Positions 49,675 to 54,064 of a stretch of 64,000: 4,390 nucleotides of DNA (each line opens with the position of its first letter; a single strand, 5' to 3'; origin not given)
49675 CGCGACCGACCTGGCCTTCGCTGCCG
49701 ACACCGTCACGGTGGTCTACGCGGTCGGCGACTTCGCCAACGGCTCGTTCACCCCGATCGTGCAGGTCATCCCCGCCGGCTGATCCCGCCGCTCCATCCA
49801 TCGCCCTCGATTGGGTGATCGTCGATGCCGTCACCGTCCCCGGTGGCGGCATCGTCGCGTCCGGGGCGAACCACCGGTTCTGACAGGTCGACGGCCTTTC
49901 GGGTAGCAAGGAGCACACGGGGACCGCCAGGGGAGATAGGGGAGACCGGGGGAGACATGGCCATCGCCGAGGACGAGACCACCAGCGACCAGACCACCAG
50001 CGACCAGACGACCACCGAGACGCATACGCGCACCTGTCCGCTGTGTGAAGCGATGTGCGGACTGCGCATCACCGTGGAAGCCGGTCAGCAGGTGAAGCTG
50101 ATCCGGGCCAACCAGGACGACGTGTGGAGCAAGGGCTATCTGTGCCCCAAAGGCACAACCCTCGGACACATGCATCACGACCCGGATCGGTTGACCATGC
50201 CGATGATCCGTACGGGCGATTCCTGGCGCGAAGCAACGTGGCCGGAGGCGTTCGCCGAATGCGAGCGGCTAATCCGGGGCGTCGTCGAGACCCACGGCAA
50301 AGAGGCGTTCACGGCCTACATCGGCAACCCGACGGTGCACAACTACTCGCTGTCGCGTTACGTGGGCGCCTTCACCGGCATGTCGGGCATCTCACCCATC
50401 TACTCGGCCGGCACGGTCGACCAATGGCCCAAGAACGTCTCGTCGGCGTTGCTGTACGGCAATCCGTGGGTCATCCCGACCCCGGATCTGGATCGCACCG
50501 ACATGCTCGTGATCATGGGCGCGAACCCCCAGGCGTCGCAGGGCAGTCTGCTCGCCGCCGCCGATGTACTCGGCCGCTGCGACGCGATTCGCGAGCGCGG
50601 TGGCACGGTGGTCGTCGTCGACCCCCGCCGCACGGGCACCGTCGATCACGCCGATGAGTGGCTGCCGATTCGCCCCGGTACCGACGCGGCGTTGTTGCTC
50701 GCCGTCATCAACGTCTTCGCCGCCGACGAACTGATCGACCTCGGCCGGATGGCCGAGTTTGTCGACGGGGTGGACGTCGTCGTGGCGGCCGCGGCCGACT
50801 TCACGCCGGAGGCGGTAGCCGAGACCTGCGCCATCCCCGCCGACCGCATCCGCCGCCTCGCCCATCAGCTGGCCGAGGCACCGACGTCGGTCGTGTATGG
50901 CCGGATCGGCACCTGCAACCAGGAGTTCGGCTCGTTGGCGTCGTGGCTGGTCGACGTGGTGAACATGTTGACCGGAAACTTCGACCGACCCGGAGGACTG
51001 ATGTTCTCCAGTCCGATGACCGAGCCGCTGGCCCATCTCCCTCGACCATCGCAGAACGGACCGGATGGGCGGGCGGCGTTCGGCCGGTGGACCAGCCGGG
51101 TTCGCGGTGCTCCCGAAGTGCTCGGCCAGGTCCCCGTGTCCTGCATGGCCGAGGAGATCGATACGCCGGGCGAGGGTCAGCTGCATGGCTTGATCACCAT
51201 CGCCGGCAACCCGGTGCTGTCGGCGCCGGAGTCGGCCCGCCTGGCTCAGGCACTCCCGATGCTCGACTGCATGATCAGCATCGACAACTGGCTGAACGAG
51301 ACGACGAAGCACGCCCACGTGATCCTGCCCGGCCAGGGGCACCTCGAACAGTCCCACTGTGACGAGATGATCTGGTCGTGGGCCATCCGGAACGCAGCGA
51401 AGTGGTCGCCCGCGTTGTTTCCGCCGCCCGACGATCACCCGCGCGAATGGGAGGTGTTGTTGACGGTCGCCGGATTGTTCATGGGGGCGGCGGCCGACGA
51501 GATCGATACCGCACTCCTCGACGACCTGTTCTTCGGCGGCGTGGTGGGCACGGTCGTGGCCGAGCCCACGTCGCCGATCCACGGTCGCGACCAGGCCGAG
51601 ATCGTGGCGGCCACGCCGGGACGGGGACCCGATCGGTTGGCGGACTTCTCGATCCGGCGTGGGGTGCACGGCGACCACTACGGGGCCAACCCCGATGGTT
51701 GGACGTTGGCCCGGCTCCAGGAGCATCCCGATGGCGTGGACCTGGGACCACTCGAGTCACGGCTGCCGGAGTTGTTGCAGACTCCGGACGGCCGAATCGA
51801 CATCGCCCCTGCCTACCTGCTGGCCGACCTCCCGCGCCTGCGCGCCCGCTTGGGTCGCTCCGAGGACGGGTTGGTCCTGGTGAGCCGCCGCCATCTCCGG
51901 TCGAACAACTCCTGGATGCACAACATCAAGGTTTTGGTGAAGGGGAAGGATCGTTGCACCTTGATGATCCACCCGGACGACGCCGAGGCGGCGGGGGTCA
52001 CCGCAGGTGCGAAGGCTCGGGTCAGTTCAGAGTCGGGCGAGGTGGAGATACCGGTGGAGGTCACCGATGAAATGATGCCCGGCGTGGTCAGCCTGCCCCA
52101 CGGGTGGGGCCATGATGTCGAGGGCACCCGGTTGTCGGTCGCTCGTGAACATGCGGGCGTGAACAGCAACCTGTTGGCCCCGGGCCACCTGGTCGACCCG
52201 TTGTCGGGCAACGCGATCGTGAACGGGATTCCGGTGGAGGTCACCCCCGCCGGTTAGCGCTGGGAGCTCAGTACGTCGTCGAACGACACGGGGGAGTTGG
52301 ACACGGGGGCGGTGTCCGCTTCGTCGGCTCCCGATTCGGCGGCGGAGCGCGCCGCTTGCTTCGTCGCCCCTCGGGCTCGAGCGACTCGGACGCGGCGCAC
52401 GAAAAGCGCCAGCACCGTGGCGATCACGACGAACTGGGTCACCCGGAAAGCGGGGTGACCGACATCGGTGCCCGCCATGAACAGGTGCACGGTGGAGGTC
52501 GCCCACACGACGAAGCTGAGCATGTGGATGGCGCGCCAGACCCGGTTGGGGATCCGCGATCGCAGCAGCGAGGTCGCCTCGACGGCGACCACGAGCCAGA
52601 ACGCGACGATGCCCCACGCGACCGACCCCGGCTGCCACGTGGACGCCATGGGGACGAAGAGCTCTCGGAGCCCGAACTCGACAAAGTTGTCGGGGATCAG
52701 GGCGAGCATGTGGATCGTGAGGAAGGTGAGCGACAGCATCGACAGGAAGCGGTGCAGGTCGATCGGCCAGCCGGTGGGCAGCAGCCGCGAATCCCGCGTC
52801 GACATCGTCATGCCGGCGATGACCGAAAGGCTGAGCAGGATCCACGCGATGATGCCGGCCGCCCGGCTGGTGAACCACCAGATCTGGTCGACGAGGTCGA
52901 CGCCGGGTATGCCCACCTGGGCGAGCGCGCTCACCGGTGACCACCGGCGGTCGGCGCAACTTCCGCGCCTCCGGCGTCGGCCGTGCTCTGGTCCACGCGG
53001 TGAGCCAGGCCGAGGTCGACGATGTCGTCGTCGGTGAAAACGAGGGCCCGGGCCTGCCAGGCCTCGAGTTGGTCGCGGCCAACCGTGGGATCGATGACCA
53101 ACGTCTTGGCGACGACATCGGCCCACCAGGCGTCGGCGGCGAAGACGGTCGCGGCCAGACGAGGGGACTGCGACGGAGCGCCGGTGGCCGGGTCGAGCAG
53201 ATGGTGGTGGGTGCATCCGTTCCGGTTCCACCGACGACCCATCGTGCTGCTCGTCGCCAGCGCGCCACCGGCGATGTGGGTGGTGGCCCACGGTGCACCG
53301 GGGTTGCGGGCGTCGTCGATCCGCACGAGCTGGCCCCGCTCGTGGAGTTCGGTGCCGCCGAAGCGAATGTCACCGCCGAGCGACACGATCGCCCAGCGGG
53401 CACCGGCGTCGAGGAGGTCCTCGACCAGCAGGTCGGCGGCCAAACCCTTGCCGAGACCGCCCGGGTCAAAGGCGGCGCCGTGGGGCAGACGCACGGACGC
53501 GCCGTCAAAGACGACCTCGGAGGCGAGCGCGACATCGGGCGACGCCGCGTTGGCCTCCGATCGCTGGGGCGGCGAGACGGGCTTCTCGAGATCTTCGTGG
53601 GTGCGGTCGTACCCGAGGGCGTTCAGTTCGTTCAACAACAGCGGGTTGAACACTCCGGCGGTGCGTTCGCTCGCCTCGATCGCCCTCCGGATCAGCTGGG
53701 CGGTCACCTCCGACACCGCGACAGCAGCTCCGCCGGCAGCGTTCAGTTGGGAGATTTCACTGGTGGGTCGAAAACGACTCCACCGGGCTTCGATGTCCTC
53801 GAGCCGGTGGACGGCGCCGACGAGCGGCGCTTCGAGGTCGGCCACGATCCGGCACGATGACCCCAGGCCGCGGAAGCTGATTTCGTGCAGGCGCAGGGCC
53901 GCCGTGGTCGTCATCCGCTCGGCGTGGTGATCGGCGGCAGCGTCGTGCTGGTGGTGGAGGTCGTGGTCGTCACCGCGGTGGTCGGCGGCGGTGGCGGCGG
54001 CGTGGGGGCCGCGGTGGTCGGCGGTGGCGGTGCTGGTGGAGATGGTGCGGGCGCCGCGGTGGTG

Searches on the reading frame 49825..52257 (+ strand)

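Call 72: search_protein_families(library=pfam, proteins=[window:49825-52257:+], max_evalue=0.00001)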
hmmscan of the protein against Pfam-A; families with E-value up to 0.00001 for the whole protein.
window:49825-52257:+ (810 aa): 3 families
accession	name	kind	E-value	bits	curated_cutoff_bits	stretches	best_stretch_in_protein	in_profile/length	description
PF00384.28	Molybdopterin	-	3.2e-30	105.8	24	1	122-510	1-317/353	Molybdopterin oxidoreductase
PF01568.27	Molydop_binding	-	8.8e-23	80.9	26.8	1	683-800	1-107/110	Molydopterin dinucleotide binding domain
PF04879.21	Molybdop_Fe4S4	-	7.7e-07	29.4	22.7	1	70-113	7-49/55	Molybdopterin oxidoreductase Fe4S4 domain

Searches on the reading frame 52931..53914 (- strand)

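Call 72: search_protein_families(library=pfam, proteins=[window:52931-53914:-], max_evalue=0.00001)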
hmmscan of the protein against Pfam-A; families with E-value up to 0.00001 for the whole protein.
window:52931-53914:- (327 aa): 1 family
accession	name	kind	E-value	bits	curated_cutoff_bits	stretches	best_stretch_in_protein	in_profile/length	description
PF02424.20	ApbE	-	1.5e-43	149.7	25.6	1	18-275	2-246/266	ApbE family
